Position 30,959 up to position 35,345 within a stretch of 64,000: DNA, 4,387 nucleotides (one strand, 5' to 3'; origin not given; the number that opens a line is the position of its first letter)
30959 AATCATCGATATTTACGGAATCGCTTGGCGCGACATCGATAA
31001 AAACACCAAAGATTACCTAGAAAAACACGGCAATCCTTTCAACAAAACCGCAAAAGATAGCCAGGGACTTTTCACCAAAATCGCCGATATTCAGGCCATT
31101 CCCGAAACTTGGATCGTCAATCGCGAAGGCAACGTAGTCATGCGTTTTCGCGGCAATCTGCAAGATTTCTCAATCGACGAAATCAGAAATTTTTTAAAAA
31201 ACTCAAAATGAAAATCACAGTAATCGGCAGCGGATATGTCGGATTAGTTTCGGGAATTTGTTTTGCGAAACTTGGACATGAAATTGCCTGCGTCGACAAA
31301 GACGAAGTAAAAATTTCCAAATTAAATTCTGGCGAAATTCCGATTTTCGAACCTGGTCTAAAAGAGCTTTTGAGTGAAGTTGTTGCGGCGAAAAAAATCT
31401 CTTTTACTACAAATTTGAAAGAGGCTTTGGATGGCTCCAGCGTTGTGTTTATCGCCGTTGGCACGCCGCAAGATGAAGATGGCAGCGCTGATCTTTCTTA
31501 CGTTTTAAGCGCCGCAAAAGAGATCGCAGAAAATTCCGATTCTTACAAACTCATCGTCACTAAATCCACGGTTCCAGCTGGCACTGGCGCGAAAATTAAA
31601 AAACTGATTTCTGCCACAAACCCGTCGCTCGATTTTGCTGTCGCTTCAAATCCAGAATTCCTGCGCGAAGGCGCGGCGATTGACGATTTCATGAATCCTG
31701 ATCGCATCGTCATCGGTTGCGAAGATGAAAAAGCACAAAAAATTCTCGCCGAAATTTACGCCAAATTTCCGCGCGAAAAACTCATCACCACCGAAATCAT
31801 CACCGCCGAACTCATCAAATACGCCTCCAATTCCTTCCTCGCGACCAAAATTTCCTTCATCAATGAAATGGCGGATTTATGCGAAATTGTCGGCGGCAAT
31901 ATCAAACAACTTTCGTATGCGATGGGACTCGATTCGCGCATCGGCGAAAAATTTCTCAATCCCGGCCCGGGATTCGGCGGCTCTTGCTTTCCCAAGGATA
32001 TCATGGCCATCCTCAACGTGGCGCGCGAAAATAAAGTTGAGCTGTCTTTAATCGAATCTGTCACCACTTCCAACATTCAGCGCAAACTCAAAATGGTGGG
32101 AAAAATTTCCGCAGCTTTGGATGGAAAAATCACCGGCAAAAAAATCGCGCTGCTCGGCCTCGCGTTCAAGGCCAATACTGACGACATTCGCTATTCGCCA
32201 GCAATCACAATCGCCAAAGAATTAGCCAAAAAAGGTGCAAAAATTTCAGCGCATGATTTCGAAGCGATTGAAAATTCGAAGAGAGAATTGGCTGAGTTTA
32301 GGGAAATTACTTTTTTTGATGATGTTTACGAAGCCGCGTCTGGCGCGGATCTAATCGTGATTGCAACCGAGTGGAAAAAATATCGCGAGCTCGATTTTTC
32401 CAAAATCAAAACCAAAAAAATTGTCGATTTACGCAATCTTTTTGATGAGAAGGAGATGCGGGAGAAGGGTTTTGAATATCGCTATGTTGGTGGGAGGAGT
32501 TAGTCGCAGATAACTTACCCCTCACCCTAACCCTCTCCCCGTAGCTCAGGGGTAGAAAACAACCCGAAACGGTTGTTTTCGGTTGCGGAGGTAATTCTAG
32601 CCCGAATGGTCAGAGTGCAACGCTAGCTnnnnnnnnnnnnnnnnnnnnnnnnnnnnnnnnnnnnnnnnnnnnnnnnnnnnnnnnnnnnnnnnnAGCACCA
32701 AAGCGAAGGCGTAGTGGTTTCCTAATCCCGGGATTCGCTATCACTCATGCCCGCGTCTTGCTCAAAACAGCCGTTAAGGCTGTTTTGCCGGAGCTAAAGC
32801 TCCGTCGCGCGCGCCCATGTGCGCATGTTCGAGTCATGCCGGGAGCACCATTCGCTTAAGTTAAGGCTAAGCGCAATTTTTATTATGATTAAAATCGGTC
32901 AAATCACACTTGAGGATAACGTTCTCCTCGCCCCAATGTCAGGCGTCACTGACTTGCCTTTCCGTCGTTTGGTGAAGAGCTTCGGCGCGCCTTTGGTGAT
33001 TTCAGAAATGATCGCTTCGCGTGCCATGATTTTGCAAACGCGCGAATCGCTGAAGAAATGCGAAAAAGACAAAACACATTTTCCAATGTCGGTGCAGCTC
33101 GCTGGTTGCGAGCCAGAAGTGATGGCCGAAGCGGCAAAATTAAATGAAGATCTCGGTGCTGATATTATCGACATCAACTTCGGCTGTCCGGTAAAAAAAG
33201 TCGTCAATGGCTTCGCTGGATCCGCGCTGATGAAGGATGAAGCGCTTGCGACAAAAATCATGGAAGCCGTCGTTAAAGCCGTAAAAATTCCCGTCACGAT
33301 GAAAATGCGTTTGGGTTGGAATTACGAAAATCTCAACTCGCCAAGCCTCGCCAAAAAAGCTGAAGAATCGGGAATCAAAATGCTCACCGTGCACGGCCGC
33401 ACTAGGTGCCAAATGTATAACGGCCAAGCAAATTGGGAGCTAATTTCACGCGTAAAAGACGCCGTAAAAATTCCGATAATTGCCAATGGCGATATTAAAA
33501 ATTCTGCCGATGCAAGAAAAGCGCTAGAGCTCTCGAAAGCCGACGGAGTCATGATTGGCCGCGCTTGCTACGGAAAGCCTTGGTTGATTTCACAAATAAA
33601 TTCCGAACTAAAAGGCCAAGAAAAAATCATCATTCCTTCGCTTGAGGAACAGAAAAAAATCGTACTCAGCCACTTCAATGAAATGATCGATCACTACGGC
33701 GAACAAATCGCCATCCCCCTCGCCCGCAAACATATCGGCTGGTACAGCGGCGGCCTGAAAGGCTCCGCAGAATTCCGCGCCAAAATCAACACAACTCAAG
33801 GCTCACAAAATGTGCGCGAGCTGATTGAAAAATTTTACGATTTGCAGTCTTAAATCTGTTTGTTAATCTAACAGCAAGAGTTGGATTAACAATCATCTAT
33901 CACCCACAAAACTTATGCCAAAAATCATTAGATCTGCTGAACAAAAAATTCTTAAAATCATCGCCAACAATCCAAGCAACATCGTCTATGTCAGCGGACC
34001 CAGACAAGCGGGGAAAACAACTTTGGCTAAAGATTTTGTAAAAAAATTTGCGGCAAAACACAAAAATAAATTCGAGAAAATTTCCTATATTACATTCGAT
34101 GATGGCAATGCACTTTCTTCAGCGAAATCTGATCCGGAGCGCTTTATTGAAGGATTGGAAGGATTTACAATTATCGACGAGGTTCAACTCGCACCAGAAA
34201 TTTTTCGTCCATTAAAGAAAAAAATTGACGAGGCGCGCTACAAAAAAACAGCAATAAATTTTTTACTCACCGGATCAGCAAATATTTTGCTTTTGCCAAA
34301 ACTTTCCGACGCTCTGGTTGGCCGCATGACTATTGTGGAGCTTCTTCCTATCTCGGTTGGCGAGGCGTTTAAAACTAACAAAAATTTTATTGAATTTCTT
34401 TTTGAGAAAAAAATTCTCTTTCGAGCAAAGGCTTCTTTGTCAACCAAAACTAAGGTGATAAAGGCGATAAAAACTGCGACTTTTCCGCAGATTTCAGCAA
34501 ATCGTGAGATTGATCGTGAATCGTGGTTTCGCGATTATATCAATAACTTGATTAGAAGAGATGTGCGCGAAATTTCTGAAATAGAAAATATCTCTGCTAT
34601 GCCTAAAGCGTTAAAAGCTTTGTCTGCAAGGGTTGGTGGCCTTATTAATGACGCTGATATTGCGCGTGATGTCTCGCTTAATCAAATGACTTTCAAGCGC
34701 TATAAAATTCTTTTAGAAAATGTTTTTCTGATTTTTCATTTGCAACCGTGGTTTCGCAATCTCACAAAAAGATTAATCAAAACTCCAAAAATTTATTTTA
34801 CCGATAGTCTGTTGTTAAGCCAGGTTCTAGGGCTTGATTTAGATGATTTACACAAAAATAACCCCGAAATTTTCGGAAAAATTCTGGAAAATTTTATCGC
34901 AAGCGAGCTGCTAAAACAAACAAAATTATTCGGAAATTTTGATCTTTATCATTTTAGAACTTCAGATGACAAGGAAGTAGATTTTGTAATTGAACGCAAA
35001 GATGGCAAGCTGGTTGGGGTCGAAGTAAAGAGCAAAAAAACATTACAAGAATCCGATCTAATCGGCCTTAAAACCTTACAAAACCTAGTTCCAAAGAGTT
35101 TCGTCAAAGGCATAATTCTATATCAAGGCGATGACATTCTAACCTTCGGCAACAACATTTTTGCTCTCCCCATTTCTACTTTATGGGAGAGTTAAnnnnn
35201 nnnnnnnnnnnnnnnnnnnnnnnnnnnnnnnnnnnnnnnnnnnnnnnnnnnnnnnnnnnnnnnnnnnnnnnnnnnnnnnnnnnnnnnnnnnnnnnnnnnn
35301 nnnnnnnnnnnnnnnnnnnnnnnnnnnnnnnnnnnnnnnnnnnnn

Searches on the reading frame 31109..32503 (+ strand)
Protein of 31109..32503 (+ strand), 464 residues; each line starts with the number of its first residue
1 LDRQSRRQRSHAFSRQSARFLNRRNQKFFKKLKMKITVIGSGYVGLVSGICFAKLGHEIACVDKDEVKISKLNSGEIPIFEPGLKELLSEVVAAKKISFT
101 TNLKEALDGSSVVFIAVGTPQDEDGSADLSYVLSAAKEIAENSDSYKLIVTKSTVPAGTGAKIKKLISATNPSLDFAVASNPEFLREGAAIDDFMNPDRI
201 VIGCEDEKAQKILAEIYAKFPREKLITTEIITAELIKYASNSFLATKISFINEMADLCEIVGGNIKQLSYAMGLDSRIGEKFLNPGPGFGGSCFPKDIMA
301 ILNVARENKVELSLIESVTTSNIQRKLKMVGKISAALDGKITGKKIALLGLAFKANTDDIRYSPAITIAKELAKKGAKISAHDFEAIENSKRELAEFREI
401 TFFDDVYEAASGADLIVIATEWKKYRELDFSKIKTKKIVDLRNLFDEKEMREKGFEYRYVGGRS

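Call 20: search_protein_families(library=pfam, proteins=[window:31109-32503:+], max_evalue=0.00001)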
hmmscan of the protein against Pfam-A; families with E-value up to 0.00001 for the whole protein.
window:31109-32503:+ (464 aa): 5 families
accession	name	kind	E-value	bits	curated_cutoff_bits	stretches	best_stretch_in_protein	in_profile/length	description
PF03721.20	UDPG_MGDP_dh_N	-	1.4e-67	227.3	27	1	34-216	1-187/187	UDP-glucose/GDP-mannose dehydrogenase family, NAD binding domain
PF00984.24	UDPG_MGDP_dh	-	3.2e-35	120.5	25.4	1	232-322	2-92/94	UDP-glucose/GDP-mannose dehydrogenase family, central domain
PF03720.21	UDPG_MGDP_dh_C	-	2.8e-31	108.4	30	1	347-446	1-102/103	UDP-glucose/GDP-mannose dehydrogenase family, UDP binding domain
PF01210.29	NAD_Gly3P_dh_N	-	3e-07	31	23.1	0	35-133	1-93/158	NAD-dependent glycerol-3-phosphate dehydrogenase N-terminus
PF03807.23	F420_oxidored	-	6.2e-06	27.2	21.6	0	367-429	13-76/94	NADP oxidoreductase coenzyme F420-dependent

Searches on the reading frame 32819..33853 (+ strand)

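Call 20: search_protein_families(library=pfam, proteins=[window:32819-33853:+], max_evalue=0.00001)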
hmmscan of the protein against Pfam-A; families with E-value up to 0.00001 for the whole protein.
window:32819-33853:+ (344 aa): 3 families
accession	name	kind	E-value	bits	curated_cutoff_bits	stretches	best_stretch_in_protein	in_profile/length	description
PF01207.24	Dus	-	6.1e-97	324.9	20.4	1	36-336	1-302/311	Dihydrouridine synthase (Dus)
PF00977.27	His_biosynth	-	7.5e-10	39.1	23.6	0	134-252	102-224/228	Histidine biosynthesis protein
PF01180.27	DHO_dh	-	2.3e-07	30.7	27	0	86-193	93-193/291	Dihydroorotate dehydrogenase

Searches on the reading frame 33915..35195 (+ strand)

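Call 20: search_protein_families(library=pfam, proteins=[window:33915-35195:+], max_evalue=0.00001)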
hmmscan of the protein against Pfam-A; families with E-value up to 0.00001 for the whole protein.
window:33915-35195:+ (426 aa): 3 families
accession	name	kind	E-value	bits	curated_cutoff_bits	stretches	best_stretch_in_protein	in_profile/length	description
PF13635.12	DUF4143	-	4.8e-44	150.3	28.1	1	214-373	1-159/160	Domain of unknown function (DUF4143)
PF13173.12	AAA_14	-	4.6e-26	91.8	27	1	22-150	3-127/129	AAA domain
PF01637.24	ATPase_2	-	2.7e-06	27.8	33.2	1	10-59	9-54/225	ATPase domain predominantly from Archaea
